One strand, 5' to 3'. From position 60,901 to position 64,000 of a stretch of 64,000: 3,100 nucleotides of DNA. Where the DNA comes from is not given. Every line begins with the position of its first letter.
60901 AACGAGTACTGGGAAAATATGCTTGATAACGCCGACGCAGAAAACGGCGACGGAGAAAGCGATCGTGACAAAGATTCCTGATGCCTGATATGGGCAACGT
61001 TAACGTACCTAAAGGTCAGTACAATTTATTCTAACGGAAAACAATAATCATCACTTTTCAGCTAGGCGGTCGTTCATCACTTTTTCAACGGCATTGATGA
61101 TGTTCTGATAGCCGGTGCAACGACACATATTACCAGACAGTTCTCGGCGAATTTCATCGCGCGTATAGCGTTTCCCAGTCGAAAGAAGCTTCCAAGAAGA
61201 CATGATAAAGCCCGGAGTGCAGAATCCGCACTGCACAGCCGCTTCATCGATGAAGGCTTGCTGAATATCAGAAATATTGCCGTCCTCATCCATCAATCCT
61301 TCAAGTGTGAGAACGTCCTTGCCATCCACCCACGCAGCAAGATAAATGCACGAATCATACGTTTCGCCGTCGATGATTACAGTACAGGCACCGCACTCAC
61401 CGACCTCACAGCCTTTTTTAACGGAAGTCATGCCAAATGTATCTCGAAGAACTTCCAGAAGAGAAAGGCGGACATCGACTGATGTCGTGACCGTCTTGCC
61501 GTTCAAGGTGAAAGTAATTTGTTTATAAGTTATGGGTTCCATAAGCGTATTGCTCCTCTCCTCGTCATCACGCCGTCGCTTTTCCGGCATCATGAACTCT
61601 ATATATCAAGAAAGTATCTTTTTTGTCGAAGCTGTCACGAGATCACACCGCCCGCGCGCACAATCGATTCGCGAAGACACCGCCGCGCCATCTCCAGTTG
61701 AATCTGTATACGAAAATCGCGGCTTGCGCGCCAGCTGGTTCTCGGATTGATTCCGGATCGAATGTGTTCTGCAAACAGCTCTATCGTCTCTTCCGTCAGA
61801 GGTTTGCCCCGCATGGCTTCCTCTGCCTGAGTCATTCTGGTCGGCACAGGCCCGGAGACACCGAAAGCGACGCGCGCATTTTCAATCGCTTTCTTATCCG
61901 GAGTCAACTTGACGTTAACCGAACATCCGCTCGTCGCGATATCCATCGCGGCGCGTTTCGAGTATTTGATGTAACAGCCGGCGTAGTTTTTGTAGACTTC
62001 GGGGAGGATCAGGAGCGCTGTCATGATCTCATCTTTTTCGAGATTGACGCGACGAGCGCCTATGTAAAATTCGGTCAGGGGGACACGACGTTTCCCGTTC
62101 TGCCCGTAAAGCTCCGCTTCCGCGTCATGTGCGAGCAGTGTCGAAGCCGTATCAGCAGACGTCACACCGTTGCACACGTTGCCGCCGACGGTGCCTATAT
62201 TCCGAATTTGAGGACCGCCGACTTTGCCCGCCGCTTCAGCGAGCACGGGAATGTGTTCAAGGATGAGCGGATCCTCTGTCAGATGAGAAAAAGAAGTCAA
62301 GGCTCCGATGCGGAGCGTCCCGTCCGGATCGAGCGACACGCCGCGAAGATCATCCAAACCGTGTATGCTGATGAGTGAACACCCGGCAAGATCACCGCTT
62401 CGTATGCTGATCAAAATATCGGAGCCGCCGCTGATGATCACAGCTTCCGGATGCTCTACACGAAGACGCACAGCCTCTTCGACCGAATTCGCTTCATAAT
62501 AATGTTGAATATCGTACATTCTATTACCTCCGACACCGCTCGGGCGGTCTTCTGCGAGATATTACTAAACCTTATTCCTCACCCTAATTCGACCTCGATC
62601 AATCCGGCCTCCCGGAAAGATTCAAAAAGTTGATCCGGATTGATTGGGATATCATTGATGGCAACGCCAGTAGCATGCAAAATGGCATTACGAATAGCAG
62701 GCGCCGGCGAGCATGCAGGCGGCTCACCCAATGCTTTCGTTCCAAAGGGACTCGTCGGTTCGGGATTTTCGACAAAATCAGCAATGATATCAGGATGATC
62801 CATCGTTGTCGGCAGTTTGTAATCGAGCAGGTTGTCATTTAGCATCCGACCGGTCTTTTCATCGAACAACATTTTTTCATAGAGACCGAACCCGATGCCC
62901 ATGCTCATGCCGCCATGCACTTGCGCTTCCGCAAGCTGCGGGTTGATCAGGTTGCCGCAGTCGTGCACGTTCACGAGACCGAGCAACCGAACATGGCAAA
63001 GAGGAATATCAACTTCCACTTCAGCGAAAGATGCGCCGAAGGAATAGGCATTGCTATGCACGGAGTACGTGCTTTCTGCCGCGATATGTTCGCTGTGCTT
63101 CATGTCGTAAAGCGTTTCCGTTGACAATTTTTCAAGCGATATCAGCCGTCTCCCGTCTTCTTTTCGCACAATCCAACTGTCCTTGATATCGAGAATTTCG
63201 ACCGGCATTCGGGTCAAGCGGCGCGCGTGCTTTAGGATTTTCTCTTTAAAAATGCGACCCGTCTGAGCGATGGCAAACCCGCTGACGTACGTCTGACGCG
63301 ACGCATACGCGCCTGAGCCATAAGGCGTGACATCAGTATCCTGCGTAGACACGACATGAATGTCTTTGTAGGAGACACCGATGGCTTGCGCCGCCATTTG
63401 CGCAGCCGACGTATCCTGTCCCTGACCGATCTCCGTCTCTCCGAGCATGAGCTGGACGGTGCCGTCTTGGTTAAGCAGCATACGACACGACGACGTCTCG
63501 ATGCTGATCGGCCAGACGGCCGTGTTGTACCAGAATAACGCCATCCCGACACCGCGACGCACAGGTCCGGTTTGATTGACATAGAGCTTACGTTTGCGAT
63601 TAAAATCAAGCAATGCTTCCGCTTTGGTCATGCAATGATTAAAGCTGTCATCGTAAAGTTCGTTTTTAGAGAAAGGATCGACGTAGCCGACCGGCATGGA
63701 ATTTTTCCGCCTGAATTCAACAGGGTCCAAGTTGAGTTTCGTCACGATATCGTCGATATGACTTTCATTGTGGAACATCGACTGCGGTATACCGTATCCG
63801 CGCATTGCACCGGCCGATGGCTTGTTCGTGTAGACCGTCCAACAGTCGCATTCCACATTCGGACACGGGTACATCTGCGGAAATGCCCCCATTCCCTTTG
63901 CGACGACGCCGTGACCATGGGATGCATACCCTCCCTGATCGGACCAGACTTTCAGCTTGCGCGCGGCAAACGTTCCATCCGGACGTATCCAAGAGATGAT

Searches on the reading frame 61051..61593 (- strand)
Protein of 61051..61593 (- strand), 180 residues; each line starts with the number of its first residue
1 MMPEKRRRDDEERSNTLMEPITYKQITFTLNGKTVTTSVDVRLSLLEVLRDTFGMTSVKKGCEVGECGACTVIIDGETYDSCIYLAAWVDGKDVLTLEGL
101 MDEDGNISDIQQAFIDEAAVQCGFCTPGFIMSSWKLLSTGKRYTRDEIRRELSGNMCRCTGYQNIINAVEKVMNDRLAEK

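Call 26: search_protein_families(library=pfam, proteins=[window:61051-61593:-], max_evalue=0.00001)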
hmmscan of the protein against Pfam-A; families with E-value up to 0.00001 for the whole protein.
window:61051-61593:- (180 aa): 2 families
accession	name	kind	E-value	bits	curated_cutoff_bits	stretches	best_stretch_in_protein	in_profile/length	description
PF01799.25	Fer2_2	-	1.5e-29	102.3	30.3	1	96-170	1-75/75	[2Fe-2S] binding domain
PF00111.32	Fer2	-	8.4e-09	35.7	21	1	28-82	1-55/77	2Fe-2S iron-sulfur cluster binding domain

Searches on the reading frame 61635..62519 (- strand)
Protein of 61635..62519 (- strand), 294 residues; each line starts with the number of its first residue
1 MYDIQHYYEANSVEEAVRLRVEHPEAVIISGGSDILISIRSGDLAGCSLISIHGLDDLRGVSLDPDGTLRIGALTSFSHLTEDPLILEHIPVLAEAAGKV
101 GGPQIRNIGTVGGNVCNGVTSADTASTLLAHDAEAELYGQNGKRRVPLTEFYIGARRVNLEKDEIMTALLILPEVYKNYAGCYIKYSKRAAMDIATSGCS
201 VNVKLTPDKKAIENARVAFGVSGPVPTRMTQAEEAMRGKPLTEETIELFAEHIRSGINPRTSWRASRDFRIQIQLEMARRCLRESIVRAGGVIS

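Call 26: search_protein_families(library=pfam, proteins=[window:61635-62519:-], max_evalue=0.00001)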
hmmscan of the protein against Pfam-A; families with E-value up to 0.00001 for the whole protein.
window:61635-62519:- (294 aa): 2 families
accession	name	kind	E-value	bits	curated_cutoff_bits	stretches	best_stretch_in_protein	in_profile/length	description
PF00941.27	FAD_binding_5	-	9.5e-42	143.1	27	1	6-171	4-167/170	FAD binding domain in molybdopterin dehydrogenase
PF03450.22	CO_deh_flav_C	-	8.5e-23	80.9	25.5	1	184-284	3-101/102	CO dehydrogenase flavoprotein C-terminal domain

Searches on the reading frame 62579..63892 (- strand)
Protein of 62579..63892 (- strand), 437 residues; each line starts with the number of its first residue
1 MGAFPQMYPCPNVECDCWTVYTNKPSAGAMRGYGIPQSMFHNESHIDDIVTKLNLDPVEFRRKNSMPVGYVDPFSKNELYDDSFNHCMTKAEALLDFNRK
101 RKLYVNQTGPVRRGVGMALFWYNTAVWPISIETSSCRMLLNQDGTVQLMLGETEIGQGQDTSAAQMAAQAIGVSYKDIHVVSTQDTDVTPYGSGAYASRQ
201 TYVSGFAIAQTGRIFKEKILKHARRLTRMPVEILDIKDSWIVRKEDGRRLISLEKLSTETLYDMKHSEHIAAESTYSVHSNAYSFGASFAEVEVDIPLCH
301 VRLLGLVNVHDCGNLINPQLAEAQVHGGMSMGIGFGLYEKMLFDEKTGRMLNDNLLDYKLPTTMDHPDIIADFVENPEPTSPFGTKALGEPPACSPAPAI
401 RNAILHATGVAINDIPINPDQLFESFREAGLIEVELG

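Call 26: search_protein_families(library=pfam, proteins=[window:62579-63892:-], max_evalue=0.00001)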
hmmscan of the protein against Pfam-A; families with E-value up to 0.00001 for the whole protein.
window:62579-63892:- (437 aa): 2 families
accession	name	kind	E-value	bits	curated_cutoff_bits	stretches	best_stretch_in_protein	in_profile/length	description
PF20256.3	MoCoBD_2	-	5.5e-75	252.9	27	1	92-367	3-283/283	Molybdopterin cofactor-binding domain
PF02738.23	MoCoBD_1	-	9.8e-21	74.4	27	1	3-64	182-243/244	Molybdopterin cofactor-binding domain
